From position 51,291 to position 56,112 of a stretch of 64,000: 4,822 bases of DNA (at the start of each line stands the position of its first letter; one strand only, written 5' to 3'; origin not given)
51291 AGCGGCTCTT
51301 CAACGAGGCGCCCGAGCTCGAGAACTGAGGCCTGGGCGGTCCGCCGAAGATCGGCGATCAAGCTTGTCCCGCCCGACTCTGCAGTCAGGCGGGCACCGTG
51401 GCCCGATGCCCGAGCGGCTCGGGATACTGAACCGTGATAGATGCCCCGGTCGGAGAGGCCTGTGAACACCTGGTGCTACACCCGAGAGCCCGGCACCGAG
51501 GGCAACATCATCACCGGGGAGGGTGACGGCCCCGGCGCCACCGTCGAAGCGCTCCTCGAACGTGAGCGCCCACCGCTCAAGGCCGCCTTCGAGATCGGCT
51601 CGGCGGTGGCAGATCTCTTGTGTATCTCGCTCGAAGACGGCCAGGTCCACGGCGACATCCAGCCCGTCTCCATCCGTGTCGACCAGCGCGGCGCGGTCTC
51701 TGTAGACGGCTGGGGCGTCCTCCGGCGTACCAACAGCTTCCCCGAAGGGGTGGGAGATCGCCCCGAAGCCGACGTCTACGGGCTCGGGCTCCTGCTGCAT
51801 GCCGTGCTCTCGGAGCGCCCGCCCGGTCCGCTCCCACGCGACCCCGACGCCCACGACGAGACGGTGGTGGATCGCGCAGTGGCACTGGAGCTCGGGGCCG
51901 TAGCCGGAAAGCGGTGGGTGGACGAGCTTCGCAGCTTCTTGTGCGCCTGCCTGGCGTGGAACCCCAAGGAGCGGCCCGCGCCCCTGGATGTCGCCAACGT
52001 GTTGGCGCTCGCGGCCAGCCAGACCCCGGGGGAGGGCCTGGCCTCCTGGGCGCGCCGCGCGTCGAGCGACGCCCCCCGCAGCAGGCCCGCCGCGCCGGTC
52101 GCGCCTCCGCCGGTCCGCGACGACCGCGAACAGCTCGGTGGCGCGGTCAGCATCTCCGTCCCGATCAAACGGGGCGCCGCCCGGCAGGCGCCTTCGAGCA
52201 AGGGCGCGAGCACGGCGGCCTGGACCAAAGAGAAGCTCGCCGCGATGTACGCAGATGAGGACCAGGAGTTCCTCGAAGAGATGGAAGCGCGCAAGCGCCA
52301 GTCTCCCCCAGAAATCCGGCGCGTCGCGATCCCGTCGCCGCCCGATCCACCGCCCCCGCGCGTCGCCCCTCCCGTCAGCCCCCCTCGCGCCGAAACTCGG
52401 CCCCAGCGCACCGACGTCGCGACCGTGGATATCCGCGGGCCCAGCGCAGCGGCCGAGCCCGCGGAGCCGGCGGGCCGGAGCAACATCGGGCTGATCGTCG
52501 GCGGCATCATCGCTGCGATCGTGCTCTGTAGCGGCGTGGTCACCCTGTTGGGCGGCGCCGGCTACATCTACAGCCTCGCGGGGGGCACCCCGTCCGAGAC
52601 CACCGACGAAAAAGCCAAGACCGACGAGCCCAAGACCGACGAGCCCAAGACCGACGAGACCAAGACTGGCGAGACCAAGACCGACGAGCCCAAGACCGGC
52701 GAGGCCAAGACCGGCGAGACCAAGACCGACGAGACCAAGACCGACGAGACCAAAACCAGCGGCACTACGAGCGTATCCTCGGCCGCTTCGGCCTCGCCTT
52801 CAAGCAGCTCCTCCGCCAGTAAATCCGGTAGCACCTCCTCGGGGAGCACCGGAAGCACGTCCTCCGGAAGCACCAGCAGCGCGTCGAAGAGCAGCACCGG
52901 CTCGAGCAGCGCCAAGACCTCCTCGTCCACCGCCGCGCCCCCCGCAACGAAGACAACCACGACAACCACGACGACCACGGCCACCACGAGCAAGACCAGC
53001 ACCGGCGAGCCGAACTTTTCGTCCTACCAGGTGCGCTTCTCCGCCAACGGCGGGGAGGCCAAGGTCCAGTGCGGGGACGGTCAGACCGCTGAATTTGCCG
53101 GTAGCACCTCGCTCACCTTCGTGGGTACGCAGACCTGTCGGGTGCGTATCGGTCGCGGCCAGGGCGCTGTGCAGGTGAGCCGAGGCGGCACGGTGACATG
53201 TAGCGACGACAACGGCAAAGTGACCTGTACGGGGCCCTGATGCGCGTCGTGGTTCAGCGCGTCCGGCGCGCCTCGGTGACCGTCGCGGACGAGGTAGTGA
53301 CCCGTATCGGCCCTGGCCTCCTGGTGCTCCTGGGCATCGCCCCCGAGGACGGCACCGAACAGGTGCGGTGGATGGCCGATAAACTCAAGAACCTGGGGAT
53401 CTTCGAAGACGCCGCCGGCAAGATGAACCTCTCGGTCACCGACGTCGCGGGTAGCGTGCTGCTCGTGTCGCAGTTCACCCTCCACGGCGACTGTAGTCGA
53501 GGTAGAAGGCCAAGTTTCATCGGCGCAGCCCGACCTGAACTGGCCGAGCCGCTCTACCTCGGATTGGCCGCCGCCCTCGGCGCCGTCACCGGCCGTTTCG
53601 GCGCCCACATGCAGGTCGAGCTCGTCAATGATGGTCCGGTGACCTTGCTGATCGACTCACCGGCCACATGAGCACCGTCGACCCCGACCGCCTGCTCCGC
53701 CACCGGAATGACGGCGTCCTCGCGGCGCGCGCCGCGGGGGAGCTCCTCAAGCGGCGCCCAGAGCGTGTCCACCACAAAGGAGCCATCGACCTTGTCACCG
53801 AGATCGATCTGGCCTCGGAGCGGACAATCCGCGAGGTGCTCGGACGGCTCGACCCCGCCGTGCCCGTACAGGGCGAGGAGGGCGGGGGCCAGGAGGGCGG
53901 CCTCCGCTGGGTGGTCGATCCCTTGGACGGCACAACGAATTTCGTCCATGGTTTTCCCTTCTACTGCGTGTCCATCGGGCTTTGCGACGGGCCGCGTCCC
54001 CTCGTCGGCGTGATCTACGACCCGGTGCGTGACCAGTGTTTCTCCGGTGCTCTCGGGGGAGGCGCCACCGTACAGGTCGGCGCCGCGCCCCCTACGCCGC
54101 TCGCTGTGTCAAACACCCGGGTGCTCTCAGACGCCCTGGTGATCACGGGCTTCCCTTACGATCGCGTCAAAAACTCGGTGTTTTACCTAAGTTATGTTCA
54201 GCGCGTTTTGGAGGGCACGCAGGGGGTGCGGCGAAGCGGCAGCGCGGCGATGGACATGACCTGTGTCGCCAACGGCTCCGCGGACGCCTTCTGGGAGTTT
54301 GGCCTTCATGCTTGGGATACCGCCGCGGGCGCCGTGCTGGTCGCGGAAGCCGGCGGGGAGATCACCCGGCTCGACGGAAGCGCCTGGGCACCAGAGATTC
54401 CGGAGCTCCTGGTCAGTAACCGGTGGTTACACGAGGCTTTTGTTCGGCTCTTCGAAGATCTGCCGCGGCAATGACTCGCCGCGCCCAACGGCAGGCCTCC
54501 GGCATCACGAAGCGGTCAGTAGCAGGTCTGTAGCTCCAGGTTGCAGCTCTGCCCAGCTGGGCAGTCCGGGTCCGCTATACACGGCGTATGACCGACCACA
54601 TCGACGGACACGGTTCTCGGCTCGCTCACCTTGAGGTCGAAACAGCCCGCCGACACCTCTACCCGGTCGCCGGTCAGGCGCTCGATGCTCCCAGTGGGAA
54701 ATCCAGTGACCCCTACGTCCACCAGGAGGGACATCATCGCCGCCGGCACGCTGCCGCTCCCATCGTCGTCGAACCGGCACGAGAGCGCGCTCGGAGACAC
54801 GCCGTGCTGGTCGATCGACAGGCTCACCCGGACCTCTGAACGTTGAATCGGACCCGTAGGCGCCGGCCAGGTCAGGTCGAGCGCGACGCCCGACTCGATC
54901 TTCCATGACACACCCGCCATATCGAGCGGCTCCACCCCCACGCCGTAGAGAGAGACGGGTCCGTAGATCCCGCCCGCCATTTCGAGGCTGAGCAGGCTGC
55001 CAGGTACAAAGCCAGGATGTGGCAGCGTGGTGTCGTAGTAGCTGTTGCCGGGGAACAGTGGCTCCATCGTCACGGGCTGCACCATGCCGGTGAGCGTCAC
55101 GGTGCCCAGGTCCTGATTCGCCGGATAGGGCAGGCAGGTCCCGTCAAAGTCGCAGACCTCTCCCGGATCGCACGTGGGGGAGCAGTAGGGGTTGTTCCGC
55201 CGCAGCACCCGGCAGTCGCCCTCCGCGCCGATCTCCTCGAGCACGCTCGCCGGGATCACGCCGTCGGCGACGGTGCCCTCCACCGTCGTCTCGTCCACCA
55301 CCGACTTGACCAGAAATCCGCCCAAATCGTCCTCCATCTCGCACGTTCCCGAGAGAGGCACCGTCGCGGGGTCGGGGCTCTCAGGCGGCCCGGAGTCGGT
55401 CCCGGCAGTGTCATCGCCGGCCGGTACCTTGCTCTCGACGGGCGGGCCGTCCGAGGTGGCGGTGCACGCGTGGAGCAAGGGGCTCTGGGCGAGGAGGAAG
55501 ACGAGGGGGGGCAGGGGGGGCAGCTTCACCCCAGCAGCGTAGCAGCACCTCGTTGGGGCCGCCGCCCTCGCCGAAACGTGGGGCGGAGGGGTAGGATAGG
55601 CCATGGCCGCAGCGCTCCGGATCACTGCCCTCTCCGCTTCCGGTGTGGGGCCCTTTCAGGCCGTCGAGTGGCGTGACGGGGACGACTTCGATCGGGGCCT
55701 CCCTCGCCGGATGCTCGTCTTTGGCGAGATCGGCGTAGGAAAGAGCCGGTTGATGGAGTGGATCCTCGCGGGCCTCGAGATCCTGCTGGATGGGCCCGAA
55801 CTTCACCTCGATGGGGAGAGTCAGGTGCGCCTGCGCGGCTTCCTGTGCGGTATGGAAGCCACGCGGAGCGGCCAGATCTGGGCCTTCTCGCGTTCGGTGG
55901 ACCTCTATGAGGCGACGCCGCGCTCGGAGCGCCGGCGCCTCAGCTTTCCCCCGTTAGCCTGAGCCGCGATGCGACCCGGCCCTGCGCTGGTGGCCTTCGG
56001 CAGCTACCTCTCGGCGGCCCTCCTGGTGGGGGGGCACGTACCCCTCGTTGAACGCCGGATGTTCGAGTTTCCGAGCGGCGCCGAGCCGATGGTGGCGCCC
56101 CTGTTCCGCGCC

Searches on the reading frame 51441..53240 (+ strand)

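Call 10: search_protein_families(library=pfam, proteins=[window:51441-53240:+], max_evalue=0.001)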
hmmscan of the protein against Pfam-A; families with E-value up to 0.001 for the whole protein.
window:51441-53240:+ (599 aa): 0 families

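Call 28: search_protein_families(library=ncbifam, proteins=[window:51441-53240:+], max_evalue=0.01)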
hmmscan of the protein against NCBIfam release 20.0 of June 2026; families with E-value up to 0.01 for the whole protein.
window:51441-53240:+ (599 aa): 1 family
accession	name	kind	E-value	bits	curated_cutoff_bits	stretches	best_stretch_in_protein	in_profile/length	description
NF033598.2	elast_bind_EbpS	equivalog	0.00018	20.5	300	1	387-496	338-440/498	elastin-binding protein EbpS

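Call 71: search_protein_families(library=pfam, proteins=[window:51441-53240:+], max_evalue=0.1)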
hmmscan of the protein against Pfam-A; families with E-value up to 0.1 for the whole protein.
window:51441-53240:+ (599 aa): 1 family
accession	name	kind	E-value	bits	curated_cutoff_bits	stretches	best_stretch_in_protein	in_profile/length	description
PF00069.31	Pkinase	-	0.012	15.5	31.7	1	108-183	176-256/263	Protein kinase domain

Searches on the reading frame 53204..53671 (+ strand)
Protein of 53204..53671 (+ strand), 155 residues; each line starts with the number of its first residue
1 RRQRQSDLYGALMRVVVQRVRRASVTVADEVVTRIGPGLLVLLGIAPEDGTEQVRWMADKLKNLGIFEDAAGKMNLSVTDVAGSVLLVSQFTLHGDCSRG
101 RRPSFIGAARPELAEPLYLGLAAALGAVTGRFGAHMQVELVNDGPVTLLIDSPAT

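Call 71: search_protein_families(library=pfam, proteins=[window:53204-53671:+], max_evalue=0.1)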
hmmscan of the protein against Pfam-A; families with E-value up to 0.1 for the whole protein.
window:53204-53671:+ (155 aa): 1 family
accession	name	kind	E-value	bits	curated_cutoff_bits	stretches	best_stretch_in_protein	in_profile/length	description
PF02580.21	Tyr_Deacylase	-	5.7e-52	176.3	25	1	14-151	1-144/144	D-Tyr-tRNA(Tyr) deacylase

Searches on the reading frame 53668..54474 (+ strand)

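Call 48: search_protein_families(library=pfam, proteins=[window:53668-54474:+], max_evalue=1)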
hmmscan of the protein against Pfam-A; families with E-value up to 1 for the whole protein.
window:53668-54474:+ (268 aa): 1 family
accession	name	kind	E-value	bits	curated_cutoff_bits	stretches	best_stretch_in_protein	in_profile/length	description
PF00459.30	Inositol_P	-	4.9e-60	203.7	27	1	19-264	12-268/271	Inositol monophosphatase family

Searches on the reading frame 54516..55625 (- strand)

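Call 10: search_protein_families(library=pfam, proteins=[window:54516-55625:-], max_evalue=0.001)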
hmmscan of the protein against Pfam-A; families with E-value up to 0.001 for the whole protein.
window:54516-55625:- (369 aa): 0 families

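Call 28: search_protein_families(library=ncbifam, proteins=[window:54516-55625:-], max_evalue=0.01)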
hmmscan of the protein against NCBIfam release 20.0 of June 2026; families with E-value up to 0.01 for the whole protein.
window:54516-55625:- (369 aa): 1 family
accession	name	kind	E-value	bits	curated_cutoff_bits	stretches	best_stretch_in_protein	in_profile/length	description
TIGR04201.1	Myxo_Cys_RPT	repeat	0.0022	18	25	1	348-362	4-18/22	Cys-rich repeat-containing protein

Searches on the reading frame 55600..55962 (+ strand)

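Call 48: search_protein_families(library=pfam, proteins=[window:55600-55962:+], max_evalue=1)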
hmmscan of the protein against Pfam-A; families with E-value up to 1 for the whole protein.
window:55600-55962:+ (120 aa): 3 families
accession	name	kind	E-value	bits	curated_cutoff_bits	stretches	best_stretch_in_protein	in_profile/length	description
PF13191.12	AAA_16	-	0.022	15.7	32.6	1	32-56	21-45/167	AAA ATPase domain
PF13401.12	AAA_22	-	0.034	14.9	27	1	38-61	8-31/130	AAA domain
PF01935.23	DUF87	-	0.17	12.4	23.2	1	34-59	22-47/220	Helicase HerA, central domain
